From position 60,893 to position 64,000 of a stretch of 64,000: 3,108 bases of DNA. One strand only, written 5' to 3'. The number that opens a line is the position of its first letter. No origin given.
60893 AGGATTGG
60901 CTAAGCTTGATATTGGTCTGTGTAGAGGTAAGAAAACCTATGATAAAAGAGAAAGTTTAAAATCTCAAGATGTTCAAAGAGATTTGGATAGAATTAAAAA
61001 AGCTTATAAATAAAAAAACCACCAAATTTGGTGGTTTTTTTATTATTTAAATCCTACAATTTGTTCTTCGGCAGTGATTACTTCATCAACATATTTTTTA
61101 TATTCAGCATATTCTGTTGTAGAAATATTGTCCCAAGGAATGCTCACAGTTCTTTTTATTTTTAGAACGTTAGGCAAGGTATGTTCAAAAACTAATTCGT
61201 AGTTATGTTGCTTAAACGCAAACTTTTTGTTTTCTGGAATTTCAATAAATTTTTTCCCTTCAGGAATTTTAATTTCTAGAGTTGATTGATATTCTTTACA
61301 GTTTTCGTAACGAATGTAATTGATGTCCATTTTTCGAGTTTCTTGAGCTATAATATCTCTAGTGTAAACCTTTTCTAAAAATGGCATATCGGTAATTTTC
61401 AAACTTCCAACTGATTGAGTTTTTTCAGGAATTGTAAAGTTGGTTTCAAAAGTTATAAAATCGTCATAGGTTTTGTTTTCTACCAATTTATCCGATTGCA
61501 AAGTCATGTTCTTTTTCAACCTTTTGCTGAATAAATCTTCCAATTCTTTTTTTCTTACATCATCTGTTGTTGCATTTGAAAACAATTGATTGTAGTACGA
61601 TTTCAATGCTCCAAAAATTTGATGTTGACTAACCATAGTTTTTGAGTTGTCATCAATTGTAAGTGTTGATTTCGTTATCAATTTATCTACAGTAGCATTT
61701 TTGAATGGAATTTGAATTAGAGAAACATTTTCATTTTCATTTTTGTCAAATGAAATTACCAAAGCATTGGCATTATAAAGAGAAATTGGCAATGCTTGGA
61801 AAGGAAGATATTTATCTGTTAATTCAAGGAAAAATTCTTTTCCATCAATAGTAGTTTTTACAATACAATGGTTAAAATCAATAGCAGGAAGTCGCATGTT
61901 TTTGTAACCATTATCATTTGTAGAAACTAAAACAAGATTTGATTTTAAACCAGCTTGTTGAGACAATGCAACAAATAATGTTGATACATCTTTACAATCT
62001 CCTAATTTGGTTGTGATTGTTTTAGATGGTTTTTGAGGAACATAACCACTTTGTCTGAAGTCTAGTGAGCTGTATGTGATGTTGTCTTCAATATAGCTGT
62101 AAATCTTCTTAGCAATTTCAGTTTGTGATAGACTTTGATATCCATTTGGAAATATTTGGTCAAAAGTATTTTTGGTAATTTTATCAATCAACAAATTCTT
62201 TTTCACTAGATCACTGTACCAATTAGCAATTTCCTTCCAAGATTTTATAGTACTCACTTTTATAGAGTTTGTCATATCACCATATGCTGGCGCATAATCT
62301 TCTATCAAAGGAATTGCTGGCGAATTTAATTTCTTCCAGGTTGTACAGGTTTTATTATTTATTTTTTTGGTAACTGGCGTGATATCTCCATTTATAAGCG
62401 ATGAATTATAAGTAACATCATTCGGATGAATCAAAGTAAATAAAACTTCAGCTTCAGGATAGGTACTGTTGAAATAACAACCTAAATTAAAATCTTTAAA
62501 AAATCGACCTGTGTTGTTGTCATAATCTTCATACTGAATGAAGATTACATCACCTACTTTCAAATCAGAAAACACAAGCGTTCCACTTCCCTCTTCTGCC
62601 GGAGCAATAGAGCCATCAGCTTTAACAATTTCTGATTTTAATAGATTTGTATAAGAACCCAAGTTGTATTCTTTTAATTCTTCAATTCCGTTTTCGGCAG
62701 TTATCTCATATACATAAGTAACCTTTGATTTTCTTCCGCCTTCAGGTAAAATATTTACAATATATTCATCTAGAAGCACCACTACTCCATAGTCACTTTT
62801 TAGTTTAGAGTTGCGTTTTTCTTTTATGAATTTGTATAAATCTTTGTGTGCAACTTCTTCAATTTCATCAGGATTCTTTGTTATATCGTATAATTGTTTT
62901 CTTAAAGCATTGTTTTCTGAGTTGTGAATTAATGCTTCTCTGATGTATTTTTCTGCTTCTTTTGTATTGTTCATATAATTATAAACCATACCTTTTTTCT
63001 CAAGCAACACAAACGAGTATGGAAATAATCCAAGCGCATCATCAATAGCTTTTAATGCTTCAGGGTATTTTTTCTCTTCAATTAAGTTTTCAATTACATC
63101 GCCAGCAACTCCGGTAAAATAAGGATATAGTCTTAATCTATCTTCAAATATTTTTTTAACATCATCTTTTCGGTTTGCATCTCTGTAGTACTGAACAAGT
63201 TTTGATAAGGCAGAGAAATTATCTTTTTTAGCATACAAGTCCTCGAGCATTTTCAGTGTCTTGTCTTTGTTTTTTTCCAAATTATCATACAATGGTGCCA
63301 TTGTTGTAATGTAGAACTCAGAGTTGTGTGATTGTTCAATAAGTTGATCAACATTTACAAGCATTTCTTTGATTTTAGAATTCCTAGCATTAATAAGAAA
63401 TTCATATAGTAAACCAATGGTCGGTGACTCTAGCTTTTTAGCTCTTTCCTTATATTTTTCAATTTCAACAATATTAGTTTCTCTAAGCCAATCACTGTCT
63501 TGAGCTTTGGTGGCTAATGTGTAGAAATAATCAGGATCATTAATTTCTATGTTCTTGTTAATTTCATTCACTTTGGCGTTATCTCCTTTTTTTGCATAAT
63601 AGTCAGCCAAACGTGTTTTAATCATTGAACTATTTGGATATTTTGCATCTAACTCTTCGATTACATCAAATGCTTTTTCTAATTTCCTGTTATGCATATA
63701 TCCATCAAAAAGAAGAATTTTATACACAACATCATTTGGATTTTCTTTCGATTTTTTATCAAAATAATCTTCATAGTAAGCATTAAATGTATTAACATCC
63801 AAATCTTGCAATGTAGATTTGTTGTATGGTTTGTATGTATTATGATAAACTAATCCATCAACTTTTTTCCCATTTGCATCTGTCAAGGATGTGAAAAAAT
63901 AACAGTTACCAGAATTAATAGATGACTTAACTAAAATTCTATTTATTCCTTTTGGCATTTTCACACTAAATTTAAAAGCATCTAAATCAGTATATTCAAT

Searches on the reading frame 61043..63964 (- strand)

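Call 76: search_protein_families(library=pfam, proteins=[window:61043-63964:-], max_evalue=0.000001)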
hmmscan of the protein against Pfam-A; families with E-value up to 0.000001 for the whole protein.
window:61043-63964:- (973 aa): 2 families
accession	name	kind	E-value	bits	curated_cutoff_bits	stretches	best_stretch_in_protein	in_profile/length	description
PF01841.26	Transglut_core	-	2.2e-09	38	23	1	613-686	13-83/108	Transglutaminase-like superfamily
PF13428.12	TPR_14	-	1.5e-08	34.9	23.5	0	84-121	6-43/44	Tetratricopeptide repeat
